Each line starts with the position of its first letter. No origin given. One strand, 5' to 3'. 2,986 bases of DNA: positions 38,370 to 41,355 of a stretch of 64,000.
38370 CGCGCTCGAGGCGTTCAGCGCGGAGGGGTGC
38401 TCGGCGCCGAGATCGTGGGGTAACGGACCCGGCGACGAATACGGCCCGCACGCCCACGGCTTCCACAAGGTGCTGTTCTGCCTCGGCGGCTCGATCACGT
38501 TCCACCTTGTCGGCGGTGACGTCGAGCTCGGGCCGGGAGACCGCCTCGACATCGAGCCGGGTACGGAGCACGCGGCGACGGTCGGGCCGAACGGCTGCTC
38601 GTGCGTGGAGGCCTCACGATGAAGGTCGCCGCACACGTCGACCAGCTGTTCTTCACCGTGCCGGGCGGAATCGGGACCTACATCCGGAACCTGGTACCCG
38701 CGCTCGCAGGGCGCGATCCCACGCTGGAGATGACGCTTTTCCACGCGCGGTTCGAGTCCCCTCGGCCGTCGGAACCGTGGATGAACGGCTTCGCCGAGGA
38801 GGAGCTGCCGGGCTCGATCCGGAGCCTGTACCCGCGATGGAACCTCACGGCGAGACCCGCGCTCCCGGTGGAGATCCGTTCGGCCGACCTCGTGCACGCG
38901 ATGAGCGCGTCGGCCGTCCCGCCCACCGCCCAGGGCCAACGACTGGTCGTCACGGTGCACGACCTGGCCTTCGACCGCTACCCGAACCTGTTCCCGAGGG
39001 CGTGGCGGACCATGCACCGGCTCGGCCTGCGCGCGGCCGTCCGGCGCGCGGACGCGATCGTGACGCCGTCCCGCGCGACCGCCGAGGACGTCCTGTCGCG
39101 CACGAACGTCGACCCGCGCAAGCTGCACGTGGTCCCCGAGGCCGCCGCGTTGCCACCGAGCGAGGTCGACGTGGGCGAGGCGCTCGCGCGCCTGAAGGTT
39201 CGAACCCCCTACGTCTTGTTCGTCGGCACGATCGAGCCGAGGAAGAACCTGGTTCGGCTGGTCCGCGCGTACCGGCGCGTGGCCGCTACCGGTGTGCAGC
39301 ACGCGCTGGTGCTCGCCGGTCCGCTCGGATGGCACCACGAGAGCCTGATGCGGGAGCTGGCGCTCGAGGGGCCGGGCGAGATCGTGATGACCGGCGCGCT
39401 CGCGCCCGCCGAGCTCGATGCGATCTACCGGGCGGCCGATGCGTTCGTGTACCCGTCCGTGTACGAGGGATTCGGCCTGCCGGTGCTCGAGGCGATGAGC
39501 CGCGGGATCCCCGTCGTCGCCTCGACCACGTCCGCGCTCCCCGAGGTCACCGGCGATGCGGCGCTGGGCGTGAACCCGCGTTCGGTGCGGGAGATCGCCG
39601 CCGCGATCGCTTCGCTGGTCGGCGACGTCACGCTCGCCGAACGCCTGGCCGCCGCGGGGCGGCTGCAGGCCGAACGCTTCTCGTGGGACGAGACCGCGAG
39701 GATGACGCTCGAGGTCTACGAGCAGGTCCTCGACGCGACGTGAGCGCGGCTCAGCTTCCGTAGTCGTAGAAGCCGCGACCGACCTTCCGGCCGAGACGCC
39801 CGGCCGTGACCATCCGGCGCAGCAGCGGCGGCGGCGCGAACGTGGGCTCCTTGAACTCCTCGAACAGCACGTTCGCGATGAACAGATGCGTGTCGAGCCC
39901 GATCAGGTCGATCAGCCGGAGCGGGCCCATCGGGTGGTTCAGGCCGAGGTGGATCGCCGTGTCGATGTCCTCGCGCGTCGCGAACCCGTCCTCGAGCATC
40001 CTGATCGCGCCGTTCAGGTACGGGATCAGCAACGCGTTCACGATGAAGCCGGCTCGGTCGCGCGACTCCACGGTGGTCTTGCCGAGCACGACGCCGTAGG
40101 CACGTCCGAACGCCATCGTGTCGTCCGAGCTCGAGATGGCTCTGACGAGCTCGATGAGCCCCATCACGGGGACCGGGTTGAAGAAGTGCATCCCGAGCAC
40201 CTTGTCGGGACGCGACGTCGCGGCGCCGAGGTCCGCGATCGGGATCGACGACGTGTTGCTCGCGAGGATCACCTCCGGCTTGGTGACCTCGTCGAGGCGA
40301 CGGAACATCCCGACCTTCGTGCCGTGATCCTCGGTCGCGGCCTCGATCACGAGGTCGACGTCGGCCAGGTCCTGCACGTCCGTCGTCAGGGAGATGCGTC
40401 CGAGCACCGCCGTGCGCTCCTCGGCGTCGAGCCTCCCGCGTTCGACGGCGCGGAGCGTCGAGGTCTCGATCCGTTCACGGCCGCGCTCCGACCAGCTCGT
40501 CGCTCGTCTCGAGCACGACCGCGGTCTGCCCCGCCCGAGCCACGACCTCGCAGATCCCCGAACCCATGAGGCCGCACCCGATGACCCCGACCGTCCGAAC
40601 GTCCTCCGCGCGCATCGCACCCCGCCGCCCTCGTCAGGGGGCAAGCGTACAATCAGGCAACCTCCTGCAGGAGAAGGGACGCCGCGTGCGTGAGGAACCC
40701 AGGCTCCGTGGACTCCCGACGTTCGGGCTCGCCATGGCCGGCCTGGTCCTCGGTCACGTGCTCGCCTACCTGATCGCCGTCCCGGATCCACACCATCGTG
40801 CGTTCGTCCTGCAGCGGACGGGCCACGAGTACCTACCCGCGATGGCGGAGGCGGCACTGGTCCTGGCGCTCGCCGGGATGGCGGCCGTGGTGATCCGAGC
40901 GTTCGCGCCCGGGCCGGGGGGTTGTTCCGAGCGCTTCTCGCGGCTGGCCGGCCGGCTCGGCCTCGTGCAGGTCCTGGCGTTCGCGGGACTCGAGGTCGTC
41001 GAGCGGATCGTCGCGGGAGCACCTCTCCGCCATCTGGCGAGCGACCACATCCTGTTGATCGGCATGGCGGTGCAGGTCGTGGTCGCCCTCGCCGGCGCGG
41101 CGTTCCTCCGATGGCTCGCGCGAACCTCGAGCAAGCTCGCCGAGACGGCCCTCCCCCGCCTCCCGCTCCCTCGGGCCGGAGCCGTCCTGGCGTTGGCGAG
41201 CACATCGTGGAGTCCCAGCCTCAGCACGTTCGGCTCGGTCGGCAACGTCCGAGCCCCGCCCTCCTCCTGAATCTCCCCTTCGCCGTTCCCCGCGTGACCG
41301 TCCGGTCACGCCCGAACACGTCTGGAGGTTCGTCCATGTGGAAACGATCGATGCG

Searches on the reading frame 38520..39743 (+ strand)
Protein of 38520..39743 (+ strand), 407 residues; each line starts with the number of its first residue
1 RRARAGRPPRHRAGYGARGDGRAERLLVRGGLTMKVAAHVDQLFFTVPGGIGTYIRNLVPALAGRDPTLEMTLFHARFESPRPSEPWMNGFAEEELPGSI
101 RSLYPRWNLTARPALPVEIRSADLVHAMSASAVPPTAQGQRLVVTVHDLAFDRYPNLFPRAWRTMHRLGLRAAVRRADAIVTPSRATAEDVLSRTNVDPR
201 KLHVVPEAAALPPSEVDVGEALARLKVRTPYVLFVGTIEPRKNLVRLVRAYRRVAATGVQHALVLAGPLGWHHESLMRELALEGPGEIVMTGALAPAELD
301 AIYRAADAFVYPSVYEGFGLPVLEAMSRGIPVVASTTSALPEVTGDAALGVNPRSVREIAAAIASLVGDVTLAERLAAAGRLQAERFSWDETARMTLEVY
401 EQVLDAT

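Call 74: search_protein_families(library=pfam, max_evalue=0.0001, proteins=[window:38520-39743:+])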
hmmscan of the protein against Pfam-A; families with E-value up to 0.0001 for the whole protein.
window:38520-39743:+ (407 aa): 6 families
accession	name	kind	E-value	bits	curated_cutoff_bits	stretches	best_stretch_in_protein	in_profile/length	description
PF00534.26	Glycos_transf_1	-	7.9e-29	100.8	26.4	1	228-381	14-170/172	Glycosyl transferases group 1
PF13692.12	Glyco_trans_1_4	-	5.4e-27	95.2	27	1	230-369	2-142/142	Glycosyl transferases group 1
PF13439.12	Glyco_transf_4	-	1.1e-18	68.3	28.5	1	48-206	1-163/170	Glycosyltransferase Family 4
PF13579.12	Glyco_trans_4_4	-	8.5e-13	49.4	29.7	1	49-206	1-156/158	Glycosyl transferase 4-like domain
PF20706.3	GT4-conflict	-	6e-12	45.7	26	1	221-394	193-383/385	Family 4 Glycosyltransferase in conflict systems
PF13524.12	Glyco_trans_1_2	-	7.9e-06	26.3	25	1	259-393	15-139/144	Glycosyl transferase-like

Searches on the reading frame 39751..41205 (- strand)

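Call 78: search_protein_families(library=pfam, max_evalue=0.0001, proteins=[window:39751-41205:-])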
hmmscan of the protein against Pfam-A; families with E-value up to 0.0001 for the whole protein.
window:39751-41205:- (484 aa): 2 families
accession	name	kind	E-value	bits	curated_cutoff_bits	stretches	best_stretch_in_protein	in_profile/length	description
PF02737.24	3HCDH_N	-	1.6e-41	142.6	22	1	235-383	31-179/180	3-hydroxyacyl-CoA dehydrogenase, NAD binding domain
PF00725.27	3HCDH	-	1e-34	119.4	22.1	1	386-482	1-97/97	3-hydroxyacyl-CoA dehydrogenase, C-terminal domain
